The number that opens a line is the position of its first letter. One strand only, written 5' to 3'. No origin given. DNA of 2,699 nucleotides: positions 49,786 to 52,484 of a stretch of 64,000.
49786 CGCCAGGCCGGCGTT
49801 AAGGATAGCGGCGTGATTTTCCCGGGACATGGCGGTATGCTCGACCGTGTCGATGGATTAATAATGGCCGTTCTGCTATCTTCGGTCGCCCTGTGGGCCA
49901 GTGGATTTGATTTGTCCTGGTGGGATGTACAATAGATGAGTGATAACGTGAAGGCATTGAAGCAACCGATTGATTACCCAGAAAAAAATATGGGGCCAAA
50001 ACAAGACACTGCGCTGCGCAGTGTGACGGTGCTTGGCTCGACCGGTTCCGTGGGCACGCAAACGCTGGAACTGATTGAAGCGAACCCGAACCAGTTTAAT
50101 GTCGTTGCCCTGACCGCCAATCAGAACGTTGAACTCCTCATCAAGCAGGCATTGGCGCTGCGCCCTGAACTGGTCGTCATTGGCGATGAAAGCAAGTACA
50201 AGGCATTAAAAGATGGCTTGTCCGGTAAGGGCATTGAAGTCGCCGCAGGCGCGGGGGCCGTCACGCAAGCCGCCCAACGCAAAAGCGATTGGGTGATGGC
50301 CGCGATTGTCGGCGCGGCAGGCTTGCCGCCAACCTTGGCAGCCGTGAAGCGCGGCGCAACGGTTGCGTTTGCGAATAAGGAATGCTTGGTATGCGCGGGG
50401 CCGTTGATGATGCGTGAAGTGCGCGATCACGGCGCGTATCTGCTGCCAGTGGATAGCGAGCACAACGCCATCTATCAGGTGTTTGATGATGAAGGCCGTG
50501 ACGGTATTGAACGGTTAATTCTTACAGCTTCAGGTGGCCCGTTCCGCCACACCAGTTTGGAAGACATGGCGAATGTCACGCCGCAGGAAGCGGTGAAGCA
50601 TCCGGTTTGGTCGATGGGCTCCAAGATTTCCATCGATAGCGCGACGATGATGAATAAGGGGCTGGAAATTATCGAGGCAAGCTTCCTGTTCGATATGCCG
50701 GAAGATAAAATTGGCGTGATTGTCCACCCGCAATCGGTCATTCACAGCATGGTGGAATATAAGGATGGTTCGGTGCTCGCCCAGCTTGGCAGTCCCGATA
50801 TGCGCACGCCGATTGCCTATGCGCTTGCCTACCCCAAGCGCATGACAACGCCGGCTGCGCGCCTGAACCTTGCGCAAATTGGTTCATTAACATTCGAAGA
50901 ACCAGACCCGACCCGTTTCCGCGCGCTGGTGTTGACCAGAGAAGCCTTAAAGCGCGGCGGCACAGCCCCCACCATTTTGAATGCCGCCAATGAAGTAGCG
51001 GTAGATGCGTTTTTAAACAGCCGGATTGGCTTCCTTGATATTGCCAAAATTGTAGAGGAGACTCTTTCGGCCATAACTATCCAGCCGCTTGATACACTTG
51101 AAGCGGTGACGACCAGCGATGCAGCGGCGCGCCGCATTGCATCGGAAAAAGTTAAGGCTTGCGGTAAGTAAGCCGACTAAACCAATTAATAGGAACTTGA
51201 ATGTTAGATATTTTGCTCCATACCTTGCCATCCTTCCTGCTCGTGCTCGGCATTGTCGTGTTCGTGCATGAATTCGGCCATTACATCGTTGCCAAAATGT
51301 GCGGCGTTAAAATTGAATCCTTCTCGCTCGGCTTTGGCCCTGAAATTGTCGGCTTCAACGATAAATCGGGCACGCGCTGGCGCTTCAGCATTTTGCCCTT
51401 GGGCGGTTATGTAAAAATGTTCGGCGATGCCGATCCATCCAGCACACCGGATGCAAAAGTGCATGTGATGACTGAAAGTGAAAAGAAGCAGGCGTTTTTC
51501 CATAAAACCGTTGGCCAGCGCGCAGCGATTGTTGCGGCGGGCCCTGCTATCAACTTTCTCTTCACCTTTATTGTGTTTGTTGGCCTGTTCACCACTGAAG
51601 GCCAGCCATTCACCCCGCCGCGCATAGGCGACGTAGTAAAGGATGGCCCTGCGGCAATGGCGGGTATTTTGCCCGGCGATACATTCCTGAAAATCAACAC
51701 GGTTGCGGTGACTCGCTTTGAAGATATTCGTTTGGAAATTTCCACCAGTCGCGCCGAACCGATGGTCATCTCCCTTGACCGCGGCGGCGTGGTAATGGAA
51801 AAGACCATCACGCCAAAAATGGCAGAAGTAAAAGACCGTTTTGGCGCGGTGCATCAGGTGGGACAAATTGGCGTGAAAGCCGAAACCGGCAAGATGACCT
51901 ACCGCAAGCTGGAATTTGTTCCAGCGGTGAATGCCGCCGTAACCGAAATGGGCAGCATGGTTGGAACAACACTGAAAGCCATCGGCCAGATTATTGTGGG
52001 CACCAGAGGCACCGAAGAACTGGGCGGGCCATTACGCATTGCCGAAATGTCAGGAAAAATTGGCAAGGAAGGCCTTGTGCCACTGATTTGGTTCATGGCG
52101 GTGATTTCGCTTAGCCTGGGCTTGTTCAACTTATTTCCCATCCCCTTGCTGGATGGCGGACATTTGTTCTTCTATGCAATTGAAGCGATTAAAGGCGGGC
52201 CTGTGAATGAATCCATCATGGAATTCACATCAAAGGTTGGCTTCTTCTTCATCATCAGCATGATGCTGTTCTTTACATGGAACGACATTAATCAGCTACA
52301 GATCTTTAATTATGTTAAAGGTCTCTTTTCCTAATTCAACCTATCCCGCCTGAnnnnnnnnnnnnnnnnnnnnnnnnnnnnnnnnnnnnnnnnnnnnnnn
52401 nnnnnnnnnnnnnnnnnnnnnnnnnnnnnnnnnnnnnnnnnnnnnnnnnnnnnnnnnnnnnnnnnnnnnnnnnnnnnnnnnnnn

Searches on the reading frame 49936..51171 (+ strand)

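Call 45: search_protein_families(library=pfam, proteins=[window:49936-51171:+], max_evalue=0.0001)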
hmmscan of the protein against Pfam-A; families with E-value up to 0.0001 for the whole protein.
window:49936-51171:+ (411 aa): 3 families
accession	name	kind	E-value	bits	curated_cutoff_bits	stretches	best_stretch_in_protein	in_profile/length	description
PF02670.22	DXP_reductoisom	-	1.1e-42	146.3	21.7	1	30-155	1-129/129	1-deoxy-D-xylulose 5-phosphate reductoisomerase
PF13288.12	DXPR_C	-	6.1e-42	143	27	1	284-400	1-114/115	DXP reductoisomerase C-terminal domain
PF08436.17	DXP_redisom_C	-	2.9e-39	133.5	26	1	169-252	1-84/84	1-deoxy-D-xylulose 5-phosphate reductoisomerase C-terminal domain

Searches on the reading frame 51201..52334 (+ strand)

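Call 45: search_protein_families(library=pfam, proteins=[window:51201-52334:+], max_evalue=0.0001)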
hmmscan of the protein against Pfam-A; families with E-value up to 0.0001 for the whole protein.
window:51201-52334:+ (377 aa): 2 families
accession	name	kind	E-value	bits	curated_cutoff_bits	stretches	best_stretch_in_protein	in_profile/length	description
PF02163.28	Peptidase_M50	-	5.5e-65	219.2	27.2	1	12-353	2-220/221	Peptidase family M50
PF17820.7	PDZ_6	-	6.2e-07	29.5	27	1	142-190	2-50/54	PDZ domain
